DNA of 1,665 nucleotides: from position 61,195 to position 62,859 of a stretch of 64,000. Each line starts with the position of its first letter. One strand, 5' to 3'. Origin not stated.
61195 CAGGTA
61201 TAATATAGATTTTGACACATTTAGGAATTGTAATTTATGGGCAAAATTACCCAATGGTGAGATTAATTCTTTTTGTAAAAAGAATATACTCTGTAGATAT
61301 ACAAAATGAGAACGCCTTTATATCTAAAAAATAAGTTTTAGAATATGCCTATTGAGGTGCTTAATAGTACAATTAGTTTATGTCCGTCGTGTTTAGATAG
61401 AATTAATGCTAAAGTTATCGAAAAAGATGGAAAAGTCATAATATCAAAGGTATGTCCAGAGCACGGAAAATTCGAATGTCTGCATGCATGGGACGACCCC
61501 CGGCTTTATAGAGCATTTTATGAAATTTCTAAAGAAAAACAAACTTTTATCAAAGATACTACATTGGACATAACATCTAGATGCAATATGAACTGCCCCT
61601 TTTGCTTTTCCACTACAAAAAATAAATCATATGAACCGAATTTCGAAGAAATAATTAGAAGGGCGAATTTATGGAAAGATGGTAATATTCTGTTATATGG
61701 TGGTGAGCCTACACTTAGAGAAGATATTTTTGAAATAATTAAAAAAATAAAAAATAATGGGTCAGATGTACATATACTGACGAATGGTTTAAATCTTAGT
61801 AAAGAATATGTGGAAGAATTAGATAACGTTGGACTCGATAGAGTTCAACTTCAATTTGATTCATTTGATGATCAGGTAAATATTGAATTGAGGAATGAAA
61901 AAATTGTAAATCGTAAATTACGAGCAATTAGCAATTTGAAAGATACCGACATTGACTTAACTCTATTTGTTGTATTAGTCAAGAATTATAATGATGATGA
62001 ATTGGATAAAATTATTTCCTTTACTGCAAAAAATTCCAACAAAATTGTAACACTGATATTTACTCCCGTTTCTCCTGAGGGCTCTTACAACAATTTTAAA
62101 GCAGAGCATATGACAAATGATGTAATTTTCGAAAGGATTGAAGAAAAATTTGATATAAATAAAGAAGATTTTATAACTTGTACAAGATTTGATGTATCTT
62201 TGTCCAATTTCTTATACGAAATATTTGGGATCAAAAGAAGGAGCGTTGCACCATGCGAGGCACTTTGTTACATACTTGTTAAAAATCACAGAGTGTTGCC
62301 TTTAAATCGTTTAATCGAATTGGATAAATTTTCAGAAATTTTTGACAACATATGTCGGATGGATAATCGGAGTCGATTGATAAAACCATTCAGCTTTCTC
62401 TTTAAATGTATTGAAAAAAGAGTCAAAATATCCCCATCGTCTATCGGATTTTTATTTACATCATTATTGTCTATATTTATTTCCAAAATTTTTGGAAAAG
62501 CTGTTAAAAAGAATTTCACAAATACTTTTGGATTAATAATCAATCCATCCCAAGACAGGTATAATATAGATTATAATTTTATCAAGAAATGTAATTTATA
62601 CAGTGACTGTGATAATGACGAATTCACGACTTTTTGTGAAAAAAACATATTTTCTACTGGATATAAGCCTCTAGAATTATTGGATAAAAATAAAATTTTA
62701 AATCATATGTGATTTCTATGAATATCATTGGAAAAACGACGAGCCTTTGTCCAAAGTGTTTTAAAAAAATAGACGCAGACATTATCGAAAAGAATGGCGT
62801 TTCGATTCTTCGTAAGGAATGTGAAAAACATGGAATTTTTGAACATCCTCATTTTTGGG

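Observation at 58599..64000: Four tandem zinc-ribbon radical SAM genes, tentatively Tes/GDGT-MAS-like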

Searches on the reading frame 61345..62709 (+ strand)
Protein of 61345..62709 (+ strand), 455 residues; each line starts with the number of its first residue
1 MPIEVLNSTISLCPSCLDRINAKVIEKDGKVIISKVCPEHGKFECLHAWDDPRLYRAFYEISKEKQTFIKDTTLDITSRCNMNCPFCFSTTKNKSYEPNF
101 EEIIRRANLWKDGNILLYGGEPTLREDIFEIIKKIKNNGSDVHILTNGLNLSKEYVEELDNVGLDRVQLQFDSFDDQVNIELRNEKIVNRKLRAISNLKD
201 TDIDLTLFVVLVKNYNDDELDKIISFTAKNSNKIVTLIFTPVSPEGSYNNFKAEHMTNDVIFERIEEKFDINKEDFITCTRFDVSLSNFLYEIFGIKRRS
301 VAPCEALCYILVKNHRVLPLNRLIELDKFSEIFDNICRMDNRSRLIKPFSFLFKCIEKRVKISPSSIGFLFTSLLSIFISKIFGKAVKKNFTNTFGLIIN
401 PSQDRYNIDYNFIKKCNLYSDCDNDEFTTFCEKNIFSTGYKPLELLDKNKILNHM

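Call 6: search_protein_families(library=pfam, proteins=[window:61345-62709:+], max_evalue=0.01)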
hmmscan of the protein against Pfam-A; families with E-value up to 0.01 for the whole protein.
window:61345-62709:+ (455 aa): 4 families
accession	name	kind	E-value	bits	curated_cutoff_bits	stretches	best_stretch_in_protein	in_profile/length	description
PF04055.27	Radical_SAM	-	1.4e-28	100.5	29.5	1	76-226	3-165/166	Radical SAM superfamily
PF23545.1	Zn_ribbon_HMPTM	-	9.8e-17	60.7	27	1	6-46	2-42/45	HMPTM N-terminal zinc ribbon domain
PF19238.5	Radical_SAM_2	-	0.00025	21.2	26.7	1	150-225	63-139/151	Radical SAM-like domain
PF13353.11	Fer4_12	-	0.0004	21.1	22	1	78-152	13-95/137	4Fe-4S single cluster domain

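Call 7: search_protein_families(library=ncbifam, proteins=[window:61345-62709:+], max_evalue=0.01)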
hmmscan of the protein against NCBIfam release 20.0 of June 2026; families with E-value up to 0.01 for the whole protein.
window:61345-62709:+ (455 aa): 61 families (the best 25 are shown)
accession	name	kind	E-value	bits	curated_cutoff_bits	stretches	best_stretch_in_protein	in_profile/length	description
NF045702.1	rSAM_GDGT_ether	equivalog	1.6e-65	221.7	450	2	73-437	89-472/486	tetraether lipid synthase Tes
NF045646.2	rSAM_Se_TrsS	equivalog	1.2e-54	185.5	490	2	73-277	89-305/441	radical SAM (seleno)protein TrsS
TIGR02668.1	moaA_archaeal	equivalog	1.3e-29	103.1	325.25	1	70-270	10-215/303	GTP 3',8-cyclase MoaA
NF001199.0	PRK00164.2-1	equivalog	1.3e-27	96.8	231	1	69-268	11-216/308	GTP 3',8-cyclase MoaA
TIGR02666.1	moaA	equivalog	8e-26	90.8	284.05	1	74-273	14-224/336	GTP 3',8-cyclase MoaA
NF045703.1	rSAM_Tes_intein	exception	4.4e-23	81.1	1700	2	95-437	621-981/1040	tetraether lipid synthase Tes, intein-containing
TIGR02109.1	PQQ_syn_pqqE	equivalog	6.9e-20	71.3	381.35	1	74-234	11-176/358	pyrroloquinoline quinone biosynthesis protein PqqE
TIGR04317.1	W_rSAM_matur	equivalog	2.1e-18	66.6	380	1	70-244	4-186/349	tungsten cofactor oxidoreductase radical SAM maturase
TIGR03977.1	rSAM_pair_HxsC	equivalog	6.7e-18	64.6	267.9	1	71-302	26-266/292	His-Xaa-Ser system radical SAM maturase HxsC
NF038283.1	viperin_w_prok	equivalog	1.3e-17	63.8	180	1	76-235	8-186/281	viperin family antiviral radical SAM protein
TIGR04055.1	rSAM_NirJ2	equivalog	9.2e-17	61.5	500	1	75-258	5-190/326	putative heme d1 biosynthesis radical SAM protein NirJ2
TIGR04051.1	rSAM_NirJ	equivalog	1.9e-16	60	515.45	1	76-231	8-167/354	heme d1 biosynthesis radical SAM protein NirJ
TIGR04545.1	rSAM_ahbD_hemeb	equivalog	2.4e-16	60.1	500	1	75-258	5-191/339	heme b synthase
TIGR04054.1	rSAM_NirJ1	equivalog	1.2e-15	57.1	650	1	74-254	40-222/387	putative heme d1 biosynthesis radical SAM protein NirJ1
TIGR04133.1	rSAM_w_lipo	hypoth_equivalog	2.3e-15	56.4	425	1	69-234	23-196/350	TIGR04133 family radical SAM/SPASM protein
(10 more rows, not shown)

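Call 10: search_solved_structures(query=window:61345-62709:+, max_evalue=0.001, show_alignments=2)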
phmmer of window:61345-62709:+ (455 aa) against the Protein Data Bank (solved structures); distinct sequences matched with E-value up to 0.001: 25.
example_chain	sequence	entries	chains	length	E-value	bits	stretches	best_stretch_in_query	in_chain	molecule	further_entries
7tol_A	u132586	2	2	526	1.5e-46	162.3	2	72-435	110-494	glycerol dibiphytanyl glycerol tetraether - macrocyclic archaeol synthase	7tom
2fb2_A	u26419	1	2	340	1.5e-14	56.8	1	68-272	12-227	Molybdenum cofactor biosynthesis protein A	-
1tv7_A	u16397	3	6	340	2.2e-14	56.3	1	68-272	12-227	Molybdenum cofactor biosynthesis protein A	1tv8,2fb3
6efn_A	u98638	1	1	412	1.8e-11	46.7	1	47-228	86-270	Sporulation killing factor maturation protein SkfB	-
6c8v_A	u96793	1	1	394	5.5e-08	35.2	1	75-219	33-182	Coenzyme PQQ synthesis protein E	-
8wm2_A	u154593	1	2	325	1.3e-07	34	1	74-171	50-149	Fe-S radical SAM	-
7vob_C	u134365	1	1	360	1.2e-06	30.8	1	76-173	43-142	Cytosylglucuronate decarboxylase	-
9dfu_A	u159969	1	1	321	1.3e-06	30.7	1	75-218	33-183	Radical SAM core domain-containing protein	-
7voc_C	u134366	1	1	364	1.3e-06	30.7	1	76-173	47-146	Cytosylglucuronate decarboxylase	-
9dfn_A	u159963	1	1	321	1.7e-06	30.3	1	76-218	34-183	Radical SAM core domain-containing protein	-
3ciw_A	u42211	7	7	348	8.5e-06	28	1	73-204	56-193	FeFe-Hydrogenase maturase | [FeFe] hydrogenase maturase subunit HydE | Biotin synthetase, putative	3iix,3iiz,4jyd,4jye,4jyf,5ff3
5fep_A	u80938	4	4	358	8.6e-06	28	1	73-204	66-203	[FeFe] hydrogenase maturase subunit HydE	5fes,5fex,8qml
7o1p_A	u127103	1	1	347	9.1e-06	27.9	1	73-204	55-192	[FeFe] hydrogenase maturase subunit HydE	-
3cix_A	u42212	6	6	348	9.2e-06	27.9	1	73-204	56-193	FeFe-Hydrogenase maturase | [FeFe] hydrogenase maturase subunit HydE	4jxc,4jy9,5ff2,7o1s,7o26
7o1o_A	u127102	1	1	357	9.2e-06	27.9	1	73-204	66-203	[FeFe] hydrogenase maturase subunit HydE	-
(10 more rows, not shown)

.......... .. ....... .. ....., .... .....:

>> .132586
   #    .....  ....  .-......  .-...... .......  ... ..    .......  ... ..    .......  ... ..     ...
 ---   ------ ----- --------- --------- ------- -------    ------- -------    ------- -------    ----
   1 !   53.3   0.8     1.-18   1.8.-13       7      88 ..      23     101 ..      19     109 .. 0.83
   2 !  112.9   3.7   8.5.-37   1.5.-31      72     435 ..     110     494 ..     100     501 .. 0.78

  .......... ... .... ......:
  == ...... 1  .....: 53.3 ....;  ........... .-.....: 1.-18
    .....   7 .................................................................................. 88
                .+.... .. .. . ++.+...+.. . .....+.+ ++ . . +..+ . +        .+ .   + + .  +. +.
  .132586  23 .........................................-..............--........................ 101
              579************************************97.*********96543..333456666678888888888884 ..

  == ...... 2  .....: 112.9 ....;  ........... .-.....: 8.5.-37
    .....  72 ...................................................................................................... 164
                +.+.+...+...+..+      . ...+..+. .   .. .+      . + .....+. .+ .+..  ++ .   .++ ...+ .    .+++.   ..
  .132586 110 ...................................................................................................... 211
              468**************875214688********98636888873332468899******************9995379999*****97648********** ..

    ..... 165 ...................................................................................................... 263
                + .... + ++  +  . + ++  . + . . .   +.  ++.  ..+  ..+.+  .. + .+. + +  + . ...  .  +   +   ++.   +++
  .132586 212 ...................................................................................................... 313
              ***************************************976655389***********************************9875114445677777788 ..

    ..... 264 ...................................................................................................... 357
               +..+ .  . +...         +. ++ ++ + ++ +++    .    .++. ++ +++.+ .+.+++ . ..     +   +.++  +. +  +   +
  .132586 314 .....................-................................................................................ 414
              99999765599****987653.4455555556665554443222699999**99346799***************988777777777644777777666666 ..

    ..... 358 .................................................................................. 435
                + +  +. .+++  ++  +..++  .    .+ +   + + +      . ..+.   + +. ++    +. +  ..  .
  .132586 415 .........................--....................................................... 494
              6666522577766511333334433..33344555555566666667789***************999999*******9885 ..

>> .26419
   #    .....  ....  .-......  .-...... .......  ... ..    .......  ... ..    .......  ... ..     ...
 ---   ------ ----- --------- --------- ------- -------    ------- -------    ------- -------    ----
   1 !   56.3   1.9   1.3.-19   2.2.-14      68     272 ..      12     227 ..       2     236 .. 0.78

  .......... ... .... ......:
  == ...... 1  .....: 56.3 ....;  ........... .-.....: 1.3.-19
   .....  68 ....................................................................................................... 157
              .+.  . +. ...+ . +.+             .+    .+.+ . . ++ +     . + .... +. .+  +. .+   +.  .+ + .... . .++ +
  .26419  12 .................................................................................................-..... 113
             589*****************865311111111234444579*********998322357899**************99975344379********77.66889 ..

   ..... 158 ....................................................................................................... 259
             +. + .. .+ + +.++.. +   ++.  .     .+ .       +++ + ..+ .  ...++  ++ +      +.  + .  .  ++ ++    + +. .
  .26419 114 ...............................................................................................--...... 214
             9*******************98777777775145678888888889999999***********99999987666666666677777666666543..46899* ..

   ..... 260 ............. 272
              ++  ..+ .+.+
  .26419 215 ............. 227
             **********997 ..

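Call 12: find_homologous_proteins(query=window:61345-62709:+, max_evalue=0.00001)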
Query window:61345-62709:+ (455 aa): 70 proteins with E <= 0.00001 among 6916 candidates.
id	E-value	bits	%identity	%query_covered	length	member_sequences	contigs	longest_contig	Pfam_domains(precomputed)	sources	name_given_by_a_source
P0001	0.0e+0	1023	100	100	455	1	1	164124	PF23545.2,PF04055.28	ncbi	-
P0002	2.7e-190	651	63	100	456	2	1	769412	PF23545.2,PF04055.28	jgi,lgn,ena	-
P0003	1.5e-180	619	61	100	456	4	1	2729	PF23545.2,PF04055.28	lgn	-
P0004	4.3e-161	555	55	100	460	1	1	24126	PF23545.2,PF04055.28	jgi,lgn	jgi:hypothetical protein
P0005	2.1e-159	549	53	100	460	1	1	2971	PF23545.2,PF04055.28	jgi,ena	-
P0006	2.6e-158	546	57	100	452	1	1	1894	PF23545.2,PF04055.28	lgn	-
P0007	1.0e-157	544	52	100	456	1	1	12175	PF23545.2,PF04055.28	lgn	-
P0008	6.2e-156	538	56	100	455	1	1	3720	PF23545.2,PF04055.28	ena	-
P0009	4.8e-142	492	51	100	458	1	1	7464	PF23545.2,PF04055.28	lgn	-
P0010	1.4e-134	467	51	95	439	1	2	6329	PF23545.2,PF04055.28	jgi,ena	-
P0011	9.2e-134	465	50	95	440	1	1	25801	PF23545.2,PF04055.28,PF19238.6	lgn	-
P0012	9.3e-134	465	53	97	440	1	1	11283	PF23545.2,PF04055.28,PF19238.6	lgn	-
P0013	8.5e-133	461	50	96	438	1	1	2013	PF23545.2,PF04055.28,PF19238.6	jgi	jgi:uncharacterized radical SAM superfamily Fe-S cluster-containing enzyme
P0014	9.4e-131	455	49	97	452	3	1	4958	PF23545.2,PF04055.28,PF19238.6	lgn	-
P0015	5.4e-130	452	46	100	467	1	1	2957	PF23545.2,PF04055.28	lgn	-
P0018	1.3e-109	385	43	98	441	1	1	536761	PF23545.2,PF04055.28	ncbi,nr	ncbi:MAG: radical SAM protein [Candidatus Altiarchaeales archaeon]|nr:radical SAM protein [Candidatu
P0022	5.4e-96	340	41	97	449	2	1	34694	PF23545.2,PF04055.28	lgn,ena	-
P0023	7.7e-89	317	41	95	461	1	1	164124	PF23545.2,PF04055.28,PF13353.12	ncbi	-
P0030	7.3e-61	224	33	93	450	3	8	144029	PF23545.2,PF04055.28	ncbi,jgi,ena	-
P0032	1.3e-54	204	34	92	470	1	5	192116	PF23545.2,PF04055.28,PF13353.12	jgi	-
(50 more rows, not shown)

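Call 13: find_encoding_contigs(protein=P0001, flank=10000, max_places=3)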
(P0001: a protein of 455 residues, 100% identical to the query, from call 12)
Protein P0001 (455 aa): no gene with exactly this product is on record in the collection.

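Call 14: find_encoding_contigs(protein=P0002, flank=10000, max_places=3)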
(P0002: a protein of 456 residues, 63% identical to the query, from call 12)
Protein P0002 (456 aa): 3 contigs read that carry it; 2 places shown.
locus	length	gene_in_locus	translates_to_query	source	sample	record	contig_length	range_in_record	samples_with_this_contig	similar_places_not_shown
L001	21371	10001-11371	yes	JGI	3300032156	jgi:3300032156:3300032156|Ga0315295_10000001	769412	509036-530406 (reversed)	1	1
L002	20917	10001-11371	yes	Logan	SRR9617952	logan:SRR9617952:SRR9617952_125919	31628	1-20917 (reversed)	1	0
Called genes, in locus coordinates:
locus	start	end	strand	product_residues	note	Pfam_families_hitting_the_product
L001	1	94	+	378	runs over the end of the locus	PF13439:Glyco_transf_4, PF13579:Glyco_trans_4_4 (weak), PF00534:Glycos_transf_1, PF13692:Glyco_trans_1_4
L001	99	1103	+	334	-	-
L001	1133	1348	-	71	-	-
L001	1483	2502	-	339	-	PF00657:Lipase_GDSL, PF13472:Lipase_GDSL_2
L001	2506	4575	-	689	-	-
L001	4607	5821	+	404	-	PF00919:UPF0004, PF04055:Radical_SAM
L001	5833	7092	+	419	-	PF04055:Radical_SAM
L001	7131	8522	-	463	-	PF02310:B12-binding, PF04055:Radical_SAM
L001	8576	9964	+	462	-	PF23545:Zn_ribbon_HMPTM, PF04055:Radical_SAM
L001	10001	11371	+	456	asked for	PF23545:Zn_ribbon_HMPTM, PF04055:Radical_SAM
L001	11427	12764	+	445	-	PF23545:Zn_ribbon_HMPTM, PF04055:Radical_SAM, PF13353:Fer4_12 (weak)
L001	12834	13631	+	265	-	PF01040:UbiA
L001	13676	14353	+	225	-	-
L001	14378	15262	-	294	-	PF00535:Glycos_transf_2, PF13641:Glyco_tranf_2_3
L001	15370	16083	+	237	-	PF00535:Glycos_transf_2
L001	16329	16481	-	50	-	-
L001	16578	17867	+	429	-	PF10102:DUF2341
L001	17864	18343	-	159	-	-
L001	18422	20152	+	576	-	-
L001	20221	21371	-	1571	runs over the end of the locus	-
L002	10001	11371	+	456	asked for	PF23545:Zn_ribbon_HMPTM, PF04055:Radical_SAM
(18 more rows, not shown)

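Call 19: find_encoding_contigs(protein=P0018, flank=10000, max_places=2)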
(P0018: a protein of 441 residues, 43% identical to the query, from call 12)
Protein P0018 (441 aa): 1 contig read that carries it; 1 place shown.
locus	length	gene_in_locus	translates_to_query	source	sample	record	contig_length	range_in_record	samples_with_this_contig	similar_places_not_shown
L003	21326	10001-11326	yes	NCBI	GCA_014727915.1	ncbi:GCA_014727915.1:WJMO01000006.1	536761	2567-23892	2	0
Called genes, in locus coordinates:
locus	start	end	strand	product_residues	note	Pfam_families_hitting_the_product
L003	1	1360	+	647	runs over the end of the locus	PF00012:HSP70, PF06723:MreB_Mbl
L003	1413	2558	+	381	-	PF00226:DnaJ, PF01556:DnaJ_C, PF00684:DnaJ_CXXCXGXG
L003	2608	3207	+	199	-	-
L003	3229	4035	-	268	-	PF01040:UbiA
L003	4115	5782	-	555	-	PF02310:B12-binding (faint), PF04055:Radical_SAM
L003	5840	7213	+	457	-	PF23545:Zn_ribbon_HMPTM, PF13353:Fer4_12 (faint), PF04055:Radical_SAM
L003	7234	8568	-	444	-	PF23545:Zn_ribbon_HMPTM, PF04055:Radical_SAM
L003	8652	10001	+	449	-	PF23545:Zn_ribbon_HMPTM, PF04055:Radical_SAM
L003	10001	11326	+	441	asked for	PF23545:Zn_ribbon_HMPTM, PF04055:Radical_SAM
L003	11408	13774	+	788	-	-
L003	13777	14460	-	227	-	PF01209:Ubie_methyltran, PF13489:Methyltransf_23, PF13847:Methyltransf_31, PF08241:Methyltransf_11, PF08242:Methyltransf_12, PF13649:Methyltransf_25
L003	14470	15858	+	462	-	PF02366:PMT, PF13231:PMT_2 (weak)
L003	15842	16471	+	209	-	-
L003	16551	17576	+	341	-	PF00294:PfkB, PF08543:Phos_pyr_kin (weak)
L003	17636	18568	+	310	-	PF00316:FBPase, PF00459:Inositol_P (weak), PF18913:FBPase_C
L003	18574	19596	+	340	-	PF00365:PFK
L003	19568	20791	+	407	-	PF00155:Aminotran_1_2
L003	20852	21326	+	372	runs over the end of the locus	PF01116:F_bP_aldolase, PF08013:GatZ_KbaZ-like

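Call 20: find_encoding_contigs(protein=P0032, flank=10000, max_places=2)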
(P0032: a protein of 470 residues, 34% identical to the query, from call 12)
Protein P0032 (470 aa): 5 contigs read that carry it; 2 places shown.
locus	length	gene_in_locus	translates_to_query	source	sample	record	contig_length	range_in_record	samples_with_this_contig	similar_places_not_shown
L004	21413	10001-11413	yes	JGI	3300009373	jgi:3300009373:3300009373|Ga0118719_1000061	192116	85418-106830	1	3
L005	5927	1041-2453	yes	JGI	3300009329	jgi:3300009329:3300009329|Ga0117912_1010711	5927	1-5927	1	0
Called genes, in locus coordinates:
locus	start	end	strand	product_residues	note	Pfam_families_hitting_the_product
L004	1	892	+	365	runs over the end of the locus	PF00150:Cellulase, PF26410:GH5_mannosidase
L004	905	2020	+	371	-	PF01075:Glyco_transf_9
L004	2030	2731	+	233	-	PF00535:Glycos_transf_2, PF13641:Glyco_tranf_2_3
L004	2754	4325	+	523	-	PF13231:PMT_2 (weak)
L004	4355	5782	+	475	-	PF00884:Sulfatase, PF01663:Phosphodiest (weak), PF16347:SGSH_C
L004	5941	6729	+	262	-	PF03848:TehB, PF05219:DREV, PF13489:Methyltransf_23, PF01209:Ubie_methyltran, PF05175:MTS, PF05401:NodS, PF06325:PrmA, PF13847:Methyltransf_31, +5 more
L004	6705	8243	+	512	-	PF02366:PMT (weak), PF13231:PMT_2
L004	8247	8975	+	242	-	PF00535:Glycos_transf_2, PF10111:Glyco_tranf_2_2 (weak)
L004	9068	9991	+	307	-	PF01063:Aminotran_4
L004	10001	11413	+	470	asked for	PF23545:Zn_ribbon_HMPTM, PF04055:Radical_SAM, PF13353:Fer4_12 (weak)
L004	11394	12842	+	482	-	PF02310:B12-binding, PF04055:Radical_SAM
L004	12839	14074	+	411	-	PF04055:Radical_SAM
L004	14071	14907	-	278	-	PF01040:UbiA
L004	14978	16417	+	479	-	PF02310:B12-binding, PF04055:Radical_SAM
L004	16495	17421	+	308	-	PF04055:Radical_SAM, PF13186:SPASM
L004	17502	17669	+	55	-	-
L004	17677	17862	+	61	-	-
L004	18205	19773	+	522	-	-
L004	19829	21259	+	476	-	PF00890:FAD_binding_2 (weak), PF01266:DAO (weak), PF01946:Thi4 (weak), PF12831:FAD_oxidored (weak), PF13450:NAD_binding_8, PF01593:Amino_oxidase, PF03275:GLF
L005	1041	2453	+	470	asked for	PF23545:Zn_ribbon_HMPTM, PF04055:Radical_SAM, PF13353:Fer4_12 (weak)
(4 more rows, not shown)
